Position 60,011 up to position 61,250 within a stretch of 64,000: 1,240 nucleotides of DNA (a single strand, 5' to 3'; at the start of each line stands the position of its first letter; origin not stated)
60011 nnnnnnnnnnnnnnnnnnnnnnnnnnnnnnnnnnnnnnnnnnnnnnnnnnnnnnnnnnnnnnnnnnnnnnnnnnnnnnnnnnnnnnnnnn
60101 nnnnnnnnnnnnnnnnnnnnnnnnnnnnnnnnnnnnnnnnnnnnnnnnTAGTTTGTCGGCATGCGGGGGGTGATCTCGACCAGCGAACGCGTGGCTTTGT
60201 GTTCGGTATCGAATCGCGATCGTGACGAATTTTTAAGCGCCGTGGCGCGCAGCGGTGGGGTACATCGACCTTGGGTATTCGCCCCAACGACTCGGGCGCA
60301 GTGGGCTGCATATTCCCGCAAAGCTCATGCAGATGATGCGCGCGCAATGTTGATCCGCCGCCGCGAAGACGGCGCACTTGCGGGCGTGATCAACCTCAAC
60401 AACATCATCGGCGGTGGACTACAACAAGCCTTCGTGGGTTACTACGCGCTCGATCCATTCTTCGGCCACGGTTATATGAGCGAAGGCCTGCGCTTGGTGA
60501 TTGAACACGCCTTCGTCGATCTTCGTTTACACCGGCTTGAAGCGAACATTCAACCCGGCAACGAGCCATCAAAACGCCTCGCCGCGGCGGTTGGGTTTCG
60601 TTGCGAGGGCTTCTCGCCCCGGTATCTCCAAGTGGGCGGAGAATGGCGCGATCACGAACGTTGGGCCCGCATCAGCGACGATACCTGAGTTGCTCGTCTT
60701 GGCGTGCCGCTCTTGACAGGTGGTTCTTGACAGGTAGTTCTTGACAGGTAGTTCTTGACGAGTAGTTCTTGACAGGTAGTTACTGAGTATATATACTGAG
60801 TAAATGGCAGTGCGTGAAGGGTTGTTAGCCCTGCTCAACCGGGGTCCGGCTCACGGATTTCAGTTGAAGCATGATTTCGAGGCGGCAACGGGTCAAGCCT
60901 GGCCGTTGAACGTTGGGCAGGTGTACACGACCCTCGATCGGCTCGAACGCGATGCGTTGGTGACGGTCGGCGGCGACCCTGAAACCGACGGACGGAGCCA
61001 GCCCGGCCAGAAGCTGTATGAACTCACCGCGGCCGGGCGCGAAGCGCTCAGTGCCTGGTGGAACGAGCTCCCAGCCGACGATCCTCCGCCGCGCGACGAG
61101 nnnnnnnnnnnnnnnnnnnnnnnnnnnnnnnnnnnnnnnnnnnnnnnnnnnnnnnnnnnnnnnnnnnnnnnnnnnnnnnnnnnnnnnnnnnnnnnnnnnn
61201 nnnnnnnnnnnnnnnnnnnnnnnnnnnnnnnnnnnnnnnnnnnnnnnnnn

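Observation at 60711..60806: Five tandem 14-bp TTGACA-containing repeats feeding a near-consensus promoter and a leaderless padR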

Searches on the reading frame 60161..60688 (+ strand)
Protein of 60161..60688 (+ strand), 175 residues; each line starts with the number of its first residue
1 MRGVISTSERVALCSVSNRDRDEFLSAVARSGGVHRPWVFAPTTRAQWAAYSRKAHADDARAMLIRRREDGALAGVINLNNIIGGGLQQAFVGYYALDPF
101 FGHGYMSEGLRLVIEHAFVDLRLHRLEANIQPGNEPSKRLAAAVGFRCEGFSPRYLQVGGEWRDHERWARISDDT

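Call 6: search_protein_families(library=pfam, proteins=[window:60161-60688:+])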
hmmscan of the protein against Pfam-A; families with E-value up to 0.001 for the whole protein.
window:60161-60688:+ (175 aa): 3 families
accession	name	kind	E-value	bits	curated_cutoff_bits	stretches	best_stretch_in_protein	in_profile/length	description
PF13302.13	Acetyltransf_3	-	9e-20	72.2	25.4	1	10-147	1-138/138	Acetyltransferase (GNAT) domain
PF00583.31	Acetyltransf_1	-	7.3e-08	33.1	20.7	1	51-146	27-116/116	Acetyltransferase (GNAT) family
PF13420.13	Acetyltransf_4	-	1.1e-05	25.9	24.3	1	69-165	56-153/155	Acetyltransferase (GNAT) domain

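Call 31: find_encoding_contigs(protein=window:60161-60688:+, flank=3000, max_places=10)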
Protein window:60161-60688:+ (175 aa): 3 contigs read that carry it; 3 places shown.
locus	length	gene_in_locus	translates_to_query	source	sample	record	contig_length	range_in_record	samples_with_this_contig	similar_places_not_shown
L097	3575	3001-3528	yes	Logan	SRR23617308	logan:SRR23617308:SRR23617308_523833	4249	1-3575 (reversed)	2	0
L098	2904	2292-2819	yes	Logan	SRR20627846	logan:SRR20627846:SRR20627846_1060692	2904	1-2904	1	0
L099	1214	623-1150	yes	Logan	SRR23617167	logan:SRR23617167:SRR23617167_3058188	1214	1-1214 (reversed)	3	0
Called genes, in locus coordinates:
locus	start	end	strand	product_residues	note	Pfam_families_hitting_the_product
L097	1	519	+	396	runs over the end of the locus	?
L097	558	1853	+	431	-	PF01458:SUFBD_core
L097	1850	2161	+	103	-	PF00355:Rieske, PF13806:Rieske_2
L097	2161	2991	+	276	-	PF02463:SMC_N (faint), PF00005:ABC_tran, PF13304:AAA_21 (faint)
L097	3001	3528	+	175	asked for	PF13302:Acetyltransf_3, PF00583:Acetyltransf_1, PF13420:Acetyltransf_4 (weak)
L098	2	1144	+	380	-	?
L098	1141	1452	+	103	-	PF00355:Rieske, PF13806:Rieske_2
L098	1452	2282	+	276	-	PF02463:SMC_N (faint), PF00005:ABC_tran, PF13304:AAA_21 (faint)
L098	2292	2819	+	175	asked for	PF13302:Acetyltransf_3, PF00583:Acetyltransf_1, PF13420:Acetyltransf_4 (weak)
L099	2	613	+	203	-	?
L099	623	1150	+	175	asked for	PF13302:Acetyltransf_3, PF00583:Acetyltransf_1, PF13420:Acetyltransf_4 (weak)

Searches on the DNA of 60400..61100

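Call 40: search_rna_families(source=window, start=60400, end=61100, threshold=evalue, max_evalue=1)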
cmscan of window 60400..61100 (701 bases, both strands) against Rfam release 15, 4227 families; matches with E-value up to 1: 1.
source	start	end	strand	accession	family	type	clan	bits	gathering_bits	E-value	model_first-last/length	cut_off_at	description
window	60820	60884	+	RF00656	mir-205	Gene; miRNA;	-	22.5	55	0.0082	1-75/75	no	mir-205 microRNA precursor family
